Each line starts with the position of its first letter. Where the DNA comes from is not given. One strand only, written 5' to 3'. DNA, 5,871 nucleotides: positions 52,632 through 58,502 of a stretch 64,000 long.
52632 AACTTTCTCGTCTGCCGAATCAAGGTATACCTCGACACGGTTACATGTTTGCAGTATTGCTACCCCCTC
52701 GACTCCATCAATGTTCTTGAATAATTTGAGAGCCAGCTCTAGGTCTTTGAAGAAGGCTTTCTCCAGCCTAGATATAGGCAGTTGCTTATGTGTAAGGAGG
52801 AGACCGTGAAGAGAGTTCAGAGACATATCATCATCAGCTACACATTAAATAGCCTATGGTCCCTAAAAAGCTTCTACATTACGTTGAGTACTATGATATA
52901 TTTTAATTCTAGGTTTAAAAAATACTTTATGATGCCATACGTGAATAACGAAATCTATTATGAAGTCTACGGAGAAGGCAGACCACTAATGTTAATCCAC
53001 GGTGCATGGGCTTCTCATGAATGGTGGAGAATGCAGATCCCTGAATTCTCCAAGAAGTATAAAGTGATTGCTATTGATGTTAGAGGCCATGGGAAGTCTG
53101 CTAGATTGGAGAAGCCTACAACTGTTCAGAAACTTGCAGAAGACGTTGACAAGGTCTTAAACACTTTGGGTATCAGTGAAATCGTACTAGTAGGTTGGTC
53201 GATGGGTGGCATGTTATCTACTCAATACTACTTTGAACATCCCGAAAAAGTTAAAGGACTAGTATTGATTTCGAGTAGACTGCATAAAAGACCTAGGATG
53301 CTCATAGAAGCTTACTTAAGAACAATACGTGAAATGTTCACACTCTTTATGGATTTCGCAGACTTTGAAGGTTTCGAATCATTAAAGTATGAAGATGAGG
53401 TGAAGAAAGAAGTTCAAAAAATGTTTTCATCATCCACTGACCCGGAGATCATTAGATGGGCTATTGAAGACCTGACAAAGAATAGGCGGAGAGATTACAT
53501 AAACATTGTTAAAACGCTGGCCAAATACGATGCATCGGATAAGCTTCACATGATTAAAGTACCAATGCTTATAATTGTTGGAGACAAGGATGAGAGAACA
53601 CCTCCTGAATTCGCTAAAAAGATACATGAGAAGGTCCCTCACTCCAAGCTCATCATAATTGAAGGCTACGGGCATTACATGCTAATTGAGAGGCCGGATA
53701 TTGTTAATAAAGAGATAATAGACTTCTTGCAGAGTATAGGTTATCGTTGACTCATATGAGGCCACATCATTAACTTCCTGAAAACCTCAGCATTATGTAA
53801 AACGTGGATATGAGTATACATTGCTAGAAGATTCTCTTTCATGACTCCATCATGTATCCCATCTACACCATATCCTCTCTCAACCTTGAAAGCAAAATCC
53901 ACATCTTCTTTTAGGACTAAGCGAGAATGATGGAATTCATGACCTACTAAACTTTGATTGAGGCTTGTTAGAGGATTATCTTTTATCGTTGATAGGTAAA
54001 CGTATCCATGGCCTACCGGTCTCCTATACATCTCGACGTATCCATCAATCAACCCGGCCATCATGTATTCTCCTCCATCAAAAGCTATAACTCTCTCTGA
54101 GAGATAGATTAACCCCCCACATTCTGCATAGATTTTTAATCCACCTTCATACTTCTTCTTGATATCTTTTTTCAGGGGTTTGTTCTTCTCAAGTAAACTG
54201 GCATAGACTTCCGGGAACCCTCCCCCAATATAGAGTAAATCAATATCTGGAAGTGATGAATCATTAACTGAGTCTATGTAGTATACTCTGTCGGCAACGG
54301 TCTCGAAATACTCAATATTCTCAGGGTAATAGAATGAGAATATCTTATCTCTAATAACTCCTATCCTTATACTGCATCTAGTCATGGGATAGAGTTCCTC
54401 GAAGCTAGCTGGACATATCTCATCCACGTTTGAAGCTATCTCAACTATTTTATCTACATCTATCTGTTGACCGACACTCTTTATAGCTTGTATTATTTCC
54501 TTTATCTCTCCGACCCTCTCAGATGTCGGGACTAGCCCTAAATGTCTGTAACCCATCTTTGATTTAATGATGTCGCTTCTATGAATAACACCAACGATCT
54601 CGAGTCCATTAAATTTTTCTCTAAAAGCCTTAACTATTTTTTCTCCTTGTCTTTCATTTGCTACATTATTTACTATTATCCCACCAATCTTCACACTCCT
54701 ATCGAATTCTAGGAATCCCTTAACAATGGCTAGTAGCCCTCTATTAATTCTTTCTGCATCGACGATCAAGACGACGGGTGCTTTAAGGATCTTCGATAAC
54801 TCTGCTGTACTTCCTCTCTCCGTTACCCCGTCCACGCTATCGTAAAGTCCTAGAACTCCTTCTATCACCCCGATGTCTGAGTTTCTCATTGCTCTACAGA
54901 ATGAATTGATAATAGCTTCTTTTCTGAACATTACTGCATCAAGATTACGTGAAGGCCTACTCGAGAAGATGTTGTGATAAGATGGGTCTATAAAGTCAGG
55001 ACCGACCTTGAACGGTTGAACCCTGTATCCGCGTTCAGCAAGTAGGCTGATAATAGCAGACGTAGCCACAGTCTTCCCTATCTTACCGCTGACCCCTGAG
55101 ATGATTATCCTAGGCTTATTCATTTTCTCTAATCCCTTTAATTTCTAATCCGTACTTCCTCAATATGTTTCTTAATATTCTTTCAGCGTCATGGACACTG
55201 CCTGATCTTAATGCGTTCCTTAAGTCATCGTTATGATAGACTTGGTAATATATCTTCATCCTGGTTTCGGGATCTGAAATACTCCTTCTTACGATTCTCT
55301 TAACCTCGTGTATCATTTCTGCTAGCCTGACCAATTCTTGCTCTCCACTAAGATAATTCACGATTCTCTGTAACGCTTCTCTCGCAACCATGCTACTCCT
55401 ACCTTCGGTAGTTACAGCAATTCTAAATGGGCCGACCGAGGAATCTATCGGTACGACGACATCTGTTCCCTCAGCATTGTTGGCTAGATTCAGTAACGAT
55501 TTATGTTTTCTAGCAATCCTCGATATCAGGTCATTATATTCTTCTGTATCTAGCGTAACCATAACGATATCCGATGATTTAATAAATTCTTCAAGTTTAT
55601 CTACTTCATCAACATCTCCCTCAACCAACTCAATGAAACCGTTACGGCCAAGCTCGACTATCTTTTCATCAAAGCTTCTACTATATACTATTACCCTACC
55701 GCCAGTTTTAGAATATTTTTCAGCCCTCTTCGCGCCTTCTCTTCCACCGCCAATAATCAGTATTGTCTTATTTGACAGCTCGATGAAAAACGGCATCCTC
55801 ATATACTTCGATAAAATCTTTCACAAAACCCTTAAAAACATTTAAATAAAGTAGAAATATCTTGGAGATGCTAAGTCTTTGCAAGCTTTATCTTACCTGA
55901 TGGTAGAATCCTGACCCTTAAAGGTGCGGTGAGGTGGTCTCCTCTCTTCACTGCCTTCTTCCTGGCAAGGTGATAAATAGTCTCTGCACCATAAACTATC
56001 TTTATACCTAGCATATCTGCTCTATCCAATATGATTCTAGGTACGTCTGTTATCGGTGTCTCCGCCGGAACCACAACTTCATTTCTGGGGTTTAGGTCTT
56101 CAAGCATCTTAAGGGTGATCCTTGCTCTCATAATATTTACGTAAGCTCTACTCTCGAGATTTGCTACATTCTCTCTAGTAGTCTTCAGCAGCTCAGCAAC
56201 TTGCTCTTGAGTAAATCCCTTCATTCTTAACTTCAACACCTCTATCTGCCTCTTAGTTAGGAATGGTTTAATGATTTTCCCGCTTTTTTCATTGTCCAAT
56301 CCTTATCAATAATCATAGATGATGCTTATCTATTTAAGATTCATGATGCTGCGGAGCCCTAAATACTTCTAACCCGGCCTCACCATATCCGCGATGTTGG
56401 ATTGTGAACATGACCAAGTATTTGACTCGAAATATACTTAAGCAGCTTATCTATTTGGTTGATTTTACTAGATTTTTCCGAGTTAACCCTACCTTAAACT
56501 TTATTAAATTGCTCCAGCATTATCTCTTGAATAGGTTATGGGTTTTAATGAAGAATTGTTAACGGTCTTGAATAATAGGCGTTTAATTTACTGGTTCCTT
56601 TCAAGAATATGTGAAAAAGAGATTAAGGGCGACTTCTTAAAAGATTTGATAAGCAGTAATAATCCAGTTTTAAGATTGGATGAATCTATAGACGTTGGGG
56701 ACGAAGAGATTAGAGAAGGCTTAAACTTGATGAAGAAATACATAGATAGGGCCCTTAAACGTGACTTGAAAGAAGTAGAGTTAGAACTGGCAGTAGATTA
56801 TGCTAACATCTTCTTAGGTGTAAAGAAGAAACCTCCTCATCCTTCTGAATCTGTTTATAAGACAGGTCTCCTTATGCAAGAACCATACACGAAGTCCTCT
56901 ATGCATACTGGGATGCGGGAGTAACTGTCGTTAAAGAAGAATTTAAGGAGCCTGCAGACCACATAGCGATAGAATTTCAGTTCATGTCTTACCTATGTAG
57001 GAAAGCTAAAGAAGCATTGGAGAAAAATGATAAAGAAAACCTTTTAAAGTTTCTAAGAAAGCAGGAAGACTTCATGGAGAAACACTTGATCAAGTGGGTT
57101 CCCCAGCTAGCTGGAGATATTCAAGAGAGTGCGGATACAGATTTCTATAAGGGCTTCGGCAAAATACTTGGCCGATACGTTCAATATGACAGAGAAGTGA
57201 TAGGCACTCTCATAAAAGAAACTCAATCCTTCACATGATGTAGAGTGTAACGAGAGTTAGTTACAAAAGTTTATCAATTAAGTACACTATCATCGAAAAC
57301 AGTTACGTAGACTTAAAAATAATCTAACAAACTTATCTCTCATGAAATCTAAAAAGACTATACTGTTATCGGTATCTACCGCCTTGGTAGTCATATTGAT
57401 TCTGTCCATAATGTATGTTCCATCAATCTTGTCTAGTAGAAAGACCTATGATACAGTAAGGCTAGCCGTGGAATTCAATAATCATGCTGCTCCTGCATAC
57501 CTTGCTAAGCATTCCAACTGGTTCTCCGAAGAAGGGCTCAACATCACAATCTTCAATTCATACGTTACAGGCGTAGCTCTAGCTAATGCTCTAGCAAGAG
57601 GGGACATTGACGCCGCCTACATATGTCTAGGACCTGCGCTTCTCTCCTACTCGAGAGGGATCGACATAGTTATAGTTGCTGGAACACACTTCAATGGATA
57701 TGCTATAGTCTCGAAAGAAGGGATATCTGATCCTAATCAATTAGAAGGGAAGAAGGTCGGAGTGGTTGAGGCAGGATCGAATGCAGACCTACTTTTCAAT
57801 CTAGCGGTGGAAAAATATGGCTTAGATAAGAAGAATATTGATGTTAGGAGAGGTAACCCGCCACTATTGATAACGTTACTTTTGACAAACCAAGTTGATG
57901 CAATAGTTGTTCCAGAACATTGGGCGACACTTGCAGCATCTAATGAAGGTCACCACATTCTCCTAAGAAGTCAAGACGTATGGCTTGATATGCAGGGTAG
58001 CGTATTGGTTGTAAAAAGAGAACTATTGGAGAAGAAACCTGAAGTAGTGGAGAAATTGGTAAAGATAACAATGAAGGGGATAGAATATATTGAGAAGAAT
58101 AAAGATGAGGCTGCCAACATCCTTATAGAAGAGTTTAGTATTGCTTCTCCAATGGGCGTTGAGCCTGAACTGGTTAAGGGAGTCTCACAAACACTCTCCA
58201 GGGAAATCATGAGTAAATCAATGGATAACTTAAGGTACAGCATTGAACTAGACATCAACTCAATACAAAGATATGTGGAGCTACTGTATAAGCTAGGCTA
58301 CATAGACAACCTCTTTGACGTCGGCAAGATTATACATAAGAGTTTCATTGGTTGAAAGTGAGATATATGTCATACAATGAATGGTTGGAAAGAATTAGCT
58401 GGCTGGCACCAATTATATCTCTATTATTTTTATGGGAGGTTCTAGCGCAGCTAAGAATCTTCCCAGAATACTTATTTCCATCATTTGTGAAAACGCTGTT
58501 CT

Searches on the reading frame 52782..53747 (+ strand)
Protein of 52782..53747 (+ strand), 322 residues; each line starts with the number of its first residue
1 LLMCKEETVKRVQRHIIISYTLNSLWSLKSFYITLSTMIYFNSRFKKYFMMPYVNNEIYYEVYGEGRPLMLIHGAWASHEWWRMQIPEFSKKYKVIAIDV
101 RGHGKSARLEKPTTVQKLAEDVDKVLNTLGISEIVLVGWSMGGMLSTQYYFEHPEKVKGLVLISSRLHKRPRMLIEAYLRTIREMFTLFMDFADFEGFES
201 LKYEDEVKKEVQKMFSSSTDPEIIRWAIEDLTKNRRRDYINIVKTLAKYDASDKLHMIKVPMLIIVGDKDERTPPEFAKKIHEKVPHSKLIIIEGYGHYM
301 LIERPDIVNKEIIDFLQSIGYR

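Call 64: search_protein_families(library=pfam, proteins=[window:52782-53747:+], max_evalue=0.00001)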
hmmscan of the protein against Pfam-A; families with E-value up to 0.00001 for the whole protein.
window:52782-53747:+ (322 aa): 7 families
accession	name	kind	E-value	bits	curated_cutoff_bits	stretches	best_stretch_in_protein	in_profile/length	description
PF00561.26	Abhydrolase_1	-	6e-37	128.1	25.8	1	68-305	2-245/245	alpha/beta hydrolase fold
PF12697.13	Abhydrolase_6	-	3e-24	87.3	26.3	1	71-309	3-215/217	Alpha/beta hydrolase family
PF12146.15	Hydrolase_4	-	6.5e-24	85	27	1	87-304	25-238/239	Serine aminopeptidase, S33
PF03096.20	Ndr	-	3.6e-14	52.6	23.3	1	86-321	49-281/283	Ndr family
PF12695.13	Abhydrolase_5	-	4.7e-08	33.4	27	0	119-165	42-89/164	Alpha/beta hydrolase family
PF00326.27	Peptidase_S9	-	3.3e-07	30.4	22.6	0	229-300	118-189/213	Prolyl oligopeptidase family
PF08386.16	Abhydrolase_4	-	4.3e-07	30.4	21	1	259-317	34-92/103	TAP-like protein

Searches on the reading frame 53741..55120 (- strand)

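Call 64: search_protein_families(library=pfam, proteins=[window:53741-55120:-], max_evalue=0.00001)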
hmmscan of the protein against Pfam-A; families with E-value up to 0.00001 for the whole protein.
window:53741-55120:- (459 aa): 3 families
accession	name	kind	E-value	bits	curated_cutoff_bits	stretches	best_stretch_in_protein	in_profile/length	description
PF07685.20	GATase_3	-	3.3e-37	128.5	27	1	252-443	1-194/196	CobB/CobQ-like glutamine amidotransferase domain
PF01656.29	CbiA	-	1.2e-14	54.8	25.4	1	5-186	1-116/125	CobQ/CobB/MinD/ParA nucleotide binding domain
PF13500.12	AAA_26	-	2e-11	44.5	27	1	67-203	88-194/198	AAA domain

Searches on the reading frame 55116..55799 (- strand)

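Call 64: search_protein_families(library=pfam, proteins=[window:55116-55799:-], max_evalue=0.00001)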
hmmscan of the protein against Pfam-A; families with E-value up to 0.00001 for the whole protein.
window:55116-55799:- (227 aa): 3 families
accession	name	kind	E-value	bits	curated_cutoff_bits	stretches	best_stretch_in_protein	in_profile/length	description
PF13241.12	NAD_binding_7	-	8.1e-17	62.1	22.1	1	5-117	2-103/104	Putative NAD(P)-binding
PF02826.25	2-Hacid_dh_C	-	1.1e-06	28.6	25.1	1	6-93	32-110/178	D-isomer specific 2-hydroxyacid dehydrogenase, NAD binding domain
PF02254.24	TrkA_N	-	2.3e-06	28.3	23.8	1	13-102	1-89/116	TrkA-N domain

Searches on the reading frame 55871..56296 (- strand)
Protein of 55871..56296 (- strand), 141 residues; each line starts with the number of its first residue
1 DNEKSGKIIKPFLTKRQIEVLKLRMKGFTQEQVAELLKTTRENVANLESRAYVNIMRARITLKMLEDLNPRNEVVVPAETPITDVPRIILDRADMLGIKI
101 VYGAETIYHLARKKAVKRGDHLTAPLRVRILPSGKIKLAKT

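Call 65: search_protein_families(library=pfam, proteins=[window:55871-56296:-], max_evalue=0.00001)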
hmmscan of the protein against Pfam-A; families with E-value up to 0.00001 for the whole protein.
window:55871-56296:- (141 aa): 1 family
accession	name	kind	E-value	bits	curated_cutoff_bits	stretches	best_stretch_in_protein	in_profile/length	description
PF14601.11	TFX_C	-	2e-10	40.9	27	1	58-137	1-82/83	DNA_binding protein, TFX, C-term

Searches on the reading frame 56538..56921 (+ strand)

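Call 65: search_protein_families(library=pfam, proteins=[window:56538-56921:+], max_evalue=0.00001)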
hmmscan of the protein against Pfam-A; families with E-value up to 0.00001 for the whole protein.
window:56538-56921:+ (128 aa): 1 family
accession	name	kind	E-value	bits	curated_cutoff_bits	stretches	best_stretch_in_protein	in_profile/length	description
PF02613.20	Nitrate_red_del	-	1.7e-08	35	22.2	1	56-117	6-64/136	Nitrate reductase delta subunit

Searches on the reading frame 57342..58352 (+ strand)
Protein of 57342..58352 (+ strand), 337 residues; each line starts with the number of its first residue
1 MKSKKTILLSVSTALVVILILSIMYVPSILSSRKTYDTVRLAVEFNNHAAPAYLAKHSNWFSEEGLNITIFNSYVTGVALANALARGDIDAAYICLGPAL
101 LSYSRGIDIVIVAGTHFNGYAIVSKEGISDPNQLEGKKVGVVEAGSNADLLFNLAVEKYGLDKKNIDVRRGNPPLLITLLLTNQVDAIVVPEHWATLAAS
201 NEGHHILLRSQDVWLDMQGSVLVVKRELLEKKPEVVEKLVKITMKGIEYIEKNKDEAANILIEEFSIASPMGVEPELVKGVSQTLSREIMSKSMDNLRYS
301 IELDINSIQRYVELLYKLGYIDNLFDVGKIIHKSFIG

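Call 65: search_protein_families(library=pfam, proteins=[window:57342-58352:+], max_evalue=0.00001)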
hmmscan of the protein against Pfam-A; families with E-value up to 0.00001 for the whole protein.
window:57342-58352:+ (337 aa): 3 families
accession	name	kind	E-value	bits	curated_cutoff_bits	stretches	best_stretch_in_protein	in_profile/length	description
PF13379.11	NMT1_2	-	4.7e-27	95.8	24.7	1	38-258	7-248/252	NMT1-like family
PF09084.16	NMT1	-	1.6e-24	87.5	20.5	1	47-257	2-216/216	NMT1/THI5 like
PF12916.12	DUF3834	-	4.1e-06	26.6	22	1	133-270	66-188/202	Protein of unknown function (DUF3834)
